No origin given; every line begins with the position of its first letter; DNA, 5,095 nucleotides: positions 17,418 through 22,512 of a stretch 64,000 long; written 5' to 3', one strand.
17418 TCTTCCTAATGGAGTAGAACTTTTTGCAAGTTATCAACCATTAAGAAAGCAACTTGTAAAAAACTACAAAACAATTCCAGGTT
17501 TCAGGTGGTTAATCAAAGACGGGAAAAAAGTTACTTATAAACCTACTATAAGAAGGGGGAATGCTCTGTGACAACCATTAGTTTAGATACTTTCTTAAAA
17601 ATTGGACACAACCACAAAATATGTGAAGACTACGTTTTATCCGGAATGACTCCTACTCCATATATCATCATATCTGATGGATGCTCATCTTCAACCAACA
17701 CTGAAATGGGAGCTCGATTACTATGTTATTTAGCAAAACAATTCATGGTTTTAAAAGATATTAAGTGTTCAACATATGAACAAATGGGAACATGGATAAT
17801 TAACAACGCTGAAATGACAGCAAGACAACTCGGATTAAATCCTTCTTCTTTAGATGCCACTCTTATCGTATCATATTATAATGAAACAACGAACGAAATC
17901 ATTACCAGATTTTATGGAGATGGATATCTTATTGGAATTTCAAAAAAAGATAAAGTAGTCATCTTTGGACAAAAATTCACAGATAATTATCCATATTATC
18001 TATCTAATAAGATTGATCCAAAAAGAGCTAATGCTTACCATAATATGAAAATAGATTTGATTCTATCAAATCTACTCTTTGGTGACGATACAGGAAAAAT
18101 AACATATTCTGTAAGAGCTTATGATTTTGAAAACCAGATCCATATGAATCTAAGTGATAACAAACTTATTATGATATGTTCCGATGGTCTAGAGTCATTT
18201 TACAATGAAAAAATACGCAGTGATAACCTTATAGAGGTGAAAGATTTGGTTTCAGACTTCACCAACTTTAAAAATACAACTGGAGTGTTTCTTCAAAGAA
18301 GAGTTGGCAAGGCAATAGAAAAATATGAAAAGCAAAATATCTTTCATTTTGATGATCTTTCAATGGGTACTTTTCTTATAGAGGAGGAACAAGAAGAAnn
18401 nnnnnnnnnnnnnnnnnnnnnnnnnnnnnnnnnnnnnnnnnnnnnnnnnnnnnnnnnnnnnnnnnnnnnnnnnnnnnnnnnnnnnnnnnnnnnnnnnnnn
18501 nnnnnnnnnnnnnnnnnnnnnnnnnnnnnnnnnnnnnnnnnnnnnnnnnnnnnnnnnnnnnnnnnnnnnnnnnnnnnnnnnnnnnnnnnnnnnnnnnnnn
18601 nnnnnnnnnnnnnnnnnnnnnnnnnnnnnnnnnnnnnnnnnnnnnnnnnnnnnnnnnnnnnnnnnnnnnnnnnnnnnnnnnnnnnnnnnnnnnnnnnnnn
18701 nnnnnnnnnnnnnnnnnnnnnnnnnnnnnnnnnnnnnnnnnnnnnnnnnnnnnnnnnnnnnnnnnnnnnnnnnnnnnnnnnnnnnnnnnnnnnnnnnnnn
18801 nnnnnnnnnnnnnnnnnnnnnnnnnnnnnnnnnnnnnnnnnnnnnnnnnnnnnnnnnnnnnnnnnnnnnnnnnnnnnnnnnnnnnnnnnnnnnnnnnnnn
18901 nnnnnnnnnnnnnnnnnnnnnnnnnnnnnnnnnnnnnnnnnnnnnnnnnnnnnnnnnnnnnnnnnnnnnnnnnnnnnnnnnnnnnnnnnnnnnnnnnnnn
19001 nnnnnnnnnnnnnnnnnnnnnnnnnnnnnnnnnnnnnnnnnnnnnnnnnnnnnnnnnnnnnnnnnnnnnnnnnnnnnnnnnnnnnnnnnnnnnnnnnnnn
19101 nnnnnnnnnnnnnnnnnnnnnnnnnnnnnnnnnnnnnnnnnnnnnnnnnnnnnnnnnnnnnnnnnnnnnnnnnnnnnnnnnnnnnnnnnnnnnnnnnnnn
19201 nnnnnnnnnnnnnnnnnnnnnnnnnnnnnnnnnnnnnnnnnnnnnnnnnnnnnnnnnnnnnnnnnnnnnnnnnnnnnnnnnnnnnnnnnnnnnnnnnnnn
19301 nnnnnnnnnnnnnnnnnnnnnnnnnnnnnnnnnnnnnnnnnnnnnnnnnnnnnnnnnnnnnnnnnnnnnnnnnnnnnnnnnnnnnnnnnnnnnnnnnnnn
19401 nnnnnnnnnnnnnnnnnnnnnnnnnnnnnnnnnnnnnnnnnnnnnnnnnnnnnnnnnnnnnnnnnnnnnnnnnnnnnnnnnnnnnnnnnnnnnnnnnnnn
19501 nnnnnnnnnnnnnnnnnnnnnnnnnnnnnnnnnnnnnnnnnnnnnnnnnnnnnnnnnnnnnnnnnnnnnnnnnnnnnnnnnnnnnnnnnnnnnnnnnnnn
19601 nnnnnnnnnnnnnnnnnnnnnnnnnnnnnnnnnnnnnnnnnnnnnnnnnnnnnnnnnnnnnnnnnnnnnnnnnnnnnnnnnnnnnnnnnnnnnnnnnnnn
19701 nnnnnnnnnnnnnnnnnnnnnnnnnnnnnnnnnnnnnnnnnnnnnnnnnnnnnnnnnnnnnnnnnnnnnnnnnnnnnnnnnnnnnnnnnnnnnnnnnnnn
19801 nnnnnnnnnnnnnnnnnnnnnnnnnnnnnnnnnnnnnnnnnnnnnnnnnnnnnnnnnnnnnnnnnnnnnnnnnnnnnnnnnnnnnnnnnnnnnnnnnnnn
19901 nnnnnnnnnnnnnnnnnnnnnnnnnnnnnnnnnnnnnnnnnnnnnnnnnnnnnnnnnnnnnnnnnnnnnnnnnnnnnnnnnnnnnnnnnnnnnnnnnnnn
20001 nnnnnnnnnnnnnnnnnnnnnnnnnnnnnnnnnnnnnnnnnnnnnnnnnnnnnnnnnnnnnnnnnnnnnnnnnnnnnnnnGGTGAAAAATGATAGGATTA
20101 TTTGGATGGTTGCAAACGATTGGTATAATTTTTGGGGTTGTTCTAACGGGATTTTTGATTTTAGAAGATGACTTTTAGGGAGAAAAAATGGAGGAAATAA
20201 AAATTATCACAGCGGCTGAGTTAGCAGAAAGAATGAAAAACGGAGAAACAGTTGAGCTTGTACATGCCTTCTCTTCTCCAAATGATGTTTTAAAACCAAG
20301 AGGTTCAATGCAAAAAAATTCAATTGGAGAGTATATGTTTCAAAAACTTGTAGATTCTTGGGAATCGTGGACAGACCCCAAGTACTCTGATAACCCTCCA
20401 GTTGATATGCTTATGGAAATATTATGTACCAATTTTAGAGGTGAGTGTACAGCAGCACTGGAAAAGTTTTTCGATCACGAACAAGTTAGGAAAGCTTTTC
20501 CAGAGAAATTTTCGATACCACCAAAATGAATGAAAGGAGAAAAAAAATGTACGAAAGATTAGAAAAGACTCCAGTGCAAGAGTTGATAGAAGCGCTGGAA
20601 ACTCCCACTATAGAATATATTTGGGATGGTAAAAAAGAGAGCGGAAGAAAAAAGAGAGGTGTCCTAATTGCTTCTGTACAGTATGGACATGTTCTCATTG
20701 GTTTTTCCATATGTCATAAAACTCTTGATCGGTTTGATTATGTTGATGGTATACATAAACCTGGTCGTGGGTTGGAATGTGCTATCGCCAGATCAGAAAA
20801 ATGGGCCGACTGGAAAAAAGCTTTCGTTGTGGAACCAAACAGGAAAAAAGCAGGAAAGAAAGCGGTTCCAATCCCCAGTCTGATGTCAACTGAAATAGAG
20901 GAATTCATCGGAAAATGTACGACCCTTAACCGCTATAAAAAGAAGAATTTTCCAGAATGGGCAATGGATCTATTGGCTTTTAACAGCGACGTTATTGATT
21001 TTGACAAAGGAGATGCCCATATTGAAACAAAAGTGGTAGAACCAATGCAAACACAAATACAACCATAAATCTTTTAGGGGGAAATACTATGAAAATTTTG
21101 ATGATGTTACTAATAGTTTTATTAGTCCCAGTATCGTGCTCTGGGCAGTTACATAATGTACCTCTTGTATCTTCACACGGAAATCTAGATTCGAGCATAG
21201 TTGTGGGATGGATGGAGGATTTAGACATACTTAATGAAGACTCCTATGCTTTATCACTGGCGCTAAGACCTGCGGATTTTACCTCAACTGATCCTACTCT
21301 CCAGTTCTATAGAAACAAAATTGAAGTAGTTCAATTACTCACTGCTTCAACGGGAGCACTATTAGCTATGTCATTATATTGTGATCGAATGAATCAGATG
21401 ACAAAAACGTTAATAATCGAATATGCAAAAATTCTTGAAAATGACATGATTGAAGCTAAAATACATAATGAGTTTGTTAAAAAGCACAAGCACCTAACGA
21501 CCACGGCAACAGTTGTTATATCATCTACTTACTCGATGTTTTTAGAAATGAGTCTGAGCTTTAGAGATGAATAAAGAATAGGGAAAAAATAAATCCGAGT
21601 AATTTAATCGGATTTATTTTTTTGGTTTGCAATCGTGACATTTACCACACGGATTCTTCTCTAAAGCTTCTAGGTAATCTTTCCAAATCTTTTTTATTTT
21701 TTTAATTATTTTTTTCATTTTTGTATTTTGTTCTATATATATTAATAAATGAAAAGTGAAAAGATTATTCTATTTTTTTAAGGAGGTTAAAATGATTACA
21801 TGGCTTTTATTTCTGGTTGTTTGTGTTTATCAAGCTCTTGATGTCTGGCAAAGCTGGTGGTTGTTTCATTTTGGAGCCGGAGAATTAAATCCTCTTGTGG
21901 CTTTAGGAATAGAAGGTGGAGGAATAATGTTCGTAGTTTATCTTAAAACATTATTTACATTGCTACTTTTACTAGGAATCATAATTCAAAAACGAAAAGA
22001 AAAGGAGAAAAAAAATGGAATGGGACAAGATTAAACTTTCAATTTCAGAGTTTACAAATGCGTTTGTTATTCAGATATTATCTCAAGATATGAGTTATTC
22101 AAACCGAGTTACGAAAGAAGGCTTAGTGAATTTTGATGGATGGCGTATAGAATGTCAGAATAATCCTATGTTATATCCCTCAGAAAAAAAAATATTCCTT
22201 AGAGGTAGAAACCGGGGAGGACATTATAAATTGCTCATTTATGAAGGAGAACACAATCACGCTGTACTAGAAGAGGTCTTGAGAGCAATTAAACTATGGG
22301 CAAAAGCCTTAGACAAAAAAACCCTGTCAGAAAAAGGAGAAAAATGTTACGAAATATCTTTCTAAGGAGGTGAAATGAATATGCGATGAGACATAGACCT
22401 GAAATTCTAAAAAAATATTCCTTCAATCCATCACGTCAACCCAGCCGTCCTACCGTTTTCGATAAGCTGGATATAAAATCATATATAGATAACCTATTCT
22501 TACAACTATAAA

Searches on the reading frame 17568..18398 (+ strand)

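Call 67: search_protein_families(library=pfam, proteins=[window:17568-18398:+], max_evalue=0.01)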
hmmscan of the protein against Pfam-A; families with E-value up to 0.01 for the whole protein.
window:17568-18398:+ (277 aa): 2 families
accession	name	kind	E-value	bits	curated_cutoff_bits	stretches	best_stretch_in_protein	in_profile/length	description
PF13672.11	PP2C_2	-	2.8e-07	30.7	24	1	15-234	8-194/209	Protein phosphatase 2C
PF21550.3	MTIP_N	-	0.00049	20.8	27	1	77-105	26-54/71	Myosin A tail domain interacting protein, N-terminal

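Call 68: search_protein_families(library=phrogs, proteins=[window:17568-18398:+], max_evalue=0.01)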
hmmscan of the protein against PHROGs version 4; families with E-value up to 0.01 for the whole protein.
window:17568-18398:+ (277 aa): 1 family
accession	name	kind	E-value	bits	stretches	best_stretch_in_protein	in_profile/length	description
phrog_5650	-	unknown function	0.0034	17.1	1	27-223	303-483/565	-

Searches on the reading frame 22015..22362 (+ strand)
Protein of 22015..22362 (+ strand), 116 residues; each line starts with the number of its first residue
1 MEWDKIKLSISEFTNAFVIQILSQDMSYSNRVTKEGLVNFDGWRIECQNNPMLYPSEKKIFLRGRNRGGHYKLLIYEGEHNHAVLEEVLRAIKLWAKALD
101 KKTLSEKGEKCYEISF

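Call 5: search_protein_families(library=pfam, proteins=[window:22015-22362:+], max_evalue=1)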
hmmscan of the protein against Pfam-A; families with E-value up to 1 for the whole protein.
window:22015-22362:+ (116 aa): 0 families

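Call 6: search_protein_families(library=phrogs, proteins=[window:22015-22362:+], max_evalue=1)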
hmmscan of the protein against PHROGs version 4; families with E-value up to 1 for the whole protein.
window:22015-22362:+ (116 aa): 1 family
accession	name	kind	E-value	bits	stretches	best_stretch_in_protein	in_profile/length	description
phrog_24622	-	unknown function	0.16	12.7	1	11-33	10-31/42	-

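Call 89: search_protein_families(library=ncbifam, proteins=[window:22015-22362:+], max_evalue=1)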
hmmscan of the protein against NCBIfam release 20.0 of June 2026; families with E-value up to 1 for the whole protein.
window:22015-22362:+ (116 aa): 0 families
